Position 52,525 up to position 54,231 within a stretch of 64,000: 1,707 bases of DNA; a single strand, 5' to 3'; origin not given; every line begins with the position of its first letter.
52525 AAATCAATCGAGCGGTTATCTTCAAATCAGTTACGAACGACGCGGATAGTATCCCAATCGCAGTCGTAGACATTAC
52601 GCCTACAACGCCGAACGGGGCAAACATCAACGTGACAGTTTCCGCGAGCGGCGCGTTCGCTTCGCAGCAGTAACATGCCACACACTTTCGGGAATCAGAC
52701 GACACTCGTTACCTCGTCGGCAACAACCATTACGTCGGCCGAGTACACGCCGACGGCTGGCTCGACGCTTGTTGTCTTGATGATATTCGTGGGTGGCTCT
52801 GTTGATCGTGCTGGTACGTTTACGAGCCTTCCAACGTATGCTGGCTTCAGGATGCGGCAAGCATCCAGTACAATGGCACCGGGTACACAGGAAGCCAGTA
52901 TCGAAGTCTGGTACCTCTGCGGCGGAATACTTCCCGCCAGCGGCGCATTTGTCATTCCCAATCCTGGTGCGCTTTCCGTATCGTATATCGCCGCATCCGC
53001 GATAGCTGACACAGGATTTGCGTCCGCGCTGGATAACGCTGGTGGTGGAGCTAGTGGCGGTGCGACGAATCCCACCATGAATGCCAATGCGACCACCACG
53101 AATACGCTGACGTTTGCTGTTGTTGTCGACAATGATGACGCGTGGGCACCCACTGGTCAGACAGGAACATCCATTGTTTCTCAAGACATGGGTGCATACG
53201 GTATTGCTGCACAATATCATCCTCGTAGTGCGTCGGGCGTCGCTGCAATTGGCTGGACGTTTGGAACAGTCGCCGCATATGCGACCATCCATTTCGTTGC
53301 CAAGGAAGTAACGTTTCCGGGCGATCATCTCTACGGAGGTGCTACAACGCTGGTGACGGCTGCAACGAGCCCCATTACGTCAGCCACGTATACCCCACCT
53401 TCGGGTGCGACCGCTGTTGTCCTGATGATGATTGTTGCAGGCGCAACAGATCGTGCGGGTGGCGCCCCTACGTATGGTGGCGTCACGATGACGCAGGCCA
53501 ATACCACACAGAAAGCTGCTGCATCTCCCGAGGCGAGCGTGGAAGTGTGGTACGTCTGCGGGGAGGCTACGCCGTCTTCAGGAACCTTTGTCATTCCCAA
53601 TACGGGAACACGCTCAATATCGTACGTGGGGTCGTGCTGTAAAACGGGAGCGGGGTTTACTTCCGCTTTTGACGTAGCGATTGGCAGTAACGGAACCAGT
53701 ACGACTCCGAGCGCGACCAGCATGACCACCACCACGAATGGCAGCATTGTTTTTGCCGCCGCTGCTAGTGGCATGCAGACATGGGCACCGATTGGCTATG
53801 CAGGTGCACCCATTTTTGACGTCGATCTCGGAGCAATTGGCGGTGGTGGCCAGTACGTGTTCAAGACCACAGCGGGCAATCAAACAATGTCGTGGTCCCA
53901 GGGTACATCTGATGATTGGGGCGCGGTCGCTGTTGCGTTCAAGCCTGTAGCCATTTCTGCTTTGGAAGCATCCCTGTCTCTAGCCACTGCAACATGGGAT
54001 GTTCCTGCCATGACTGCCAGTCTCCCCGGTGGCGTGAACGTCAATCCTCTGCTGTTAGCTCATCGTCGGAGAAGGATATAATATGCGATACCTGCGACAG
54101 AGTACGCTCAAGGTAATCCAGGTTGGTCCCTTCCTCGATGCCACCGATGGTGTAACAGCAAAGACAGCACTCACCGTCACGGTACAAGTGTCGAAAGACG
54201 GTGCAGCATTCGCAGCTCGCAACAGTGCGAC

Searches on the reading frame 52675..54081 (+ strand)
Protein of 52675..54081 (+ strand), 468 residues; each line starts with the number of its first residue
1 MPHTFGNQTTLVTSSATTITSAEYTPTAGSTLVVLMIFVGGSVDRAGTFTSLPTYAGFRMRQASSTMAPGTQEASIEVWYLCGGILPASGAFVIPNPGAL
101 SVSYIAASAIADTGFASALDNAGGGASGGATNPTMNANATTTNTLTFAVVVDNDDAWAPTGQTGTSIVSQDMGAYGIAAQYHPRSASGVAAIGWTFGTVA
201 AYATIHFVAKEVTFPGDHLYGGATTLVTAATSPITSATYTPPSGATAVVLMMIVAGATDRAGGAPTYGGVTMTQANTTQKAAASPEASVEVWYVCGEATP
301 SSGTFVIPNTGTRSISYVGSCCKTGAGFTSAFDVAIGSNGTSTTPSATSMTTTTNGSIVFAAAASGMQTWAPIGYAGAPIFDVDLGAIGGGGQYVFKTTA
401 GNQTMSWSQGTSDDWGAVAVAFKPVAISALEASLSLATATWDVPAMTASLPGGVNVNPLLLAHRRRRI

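Call 65: search_protein_families(library=phrogs, proteins=[window:52675-54081:+], max_evalue=0.001)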
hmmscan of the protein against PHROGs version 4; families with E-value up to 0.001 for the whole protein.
window:52675-54081:+ (468 aa): 2 families
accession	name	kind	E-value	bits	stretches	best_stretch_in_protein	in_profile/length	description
phrog_553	-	tail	0.0001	22.3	1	196-429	94-317/512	minor tail protein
phrog_2106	-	tail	0.00046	20.3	1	226-425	202-386/386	minor tail protein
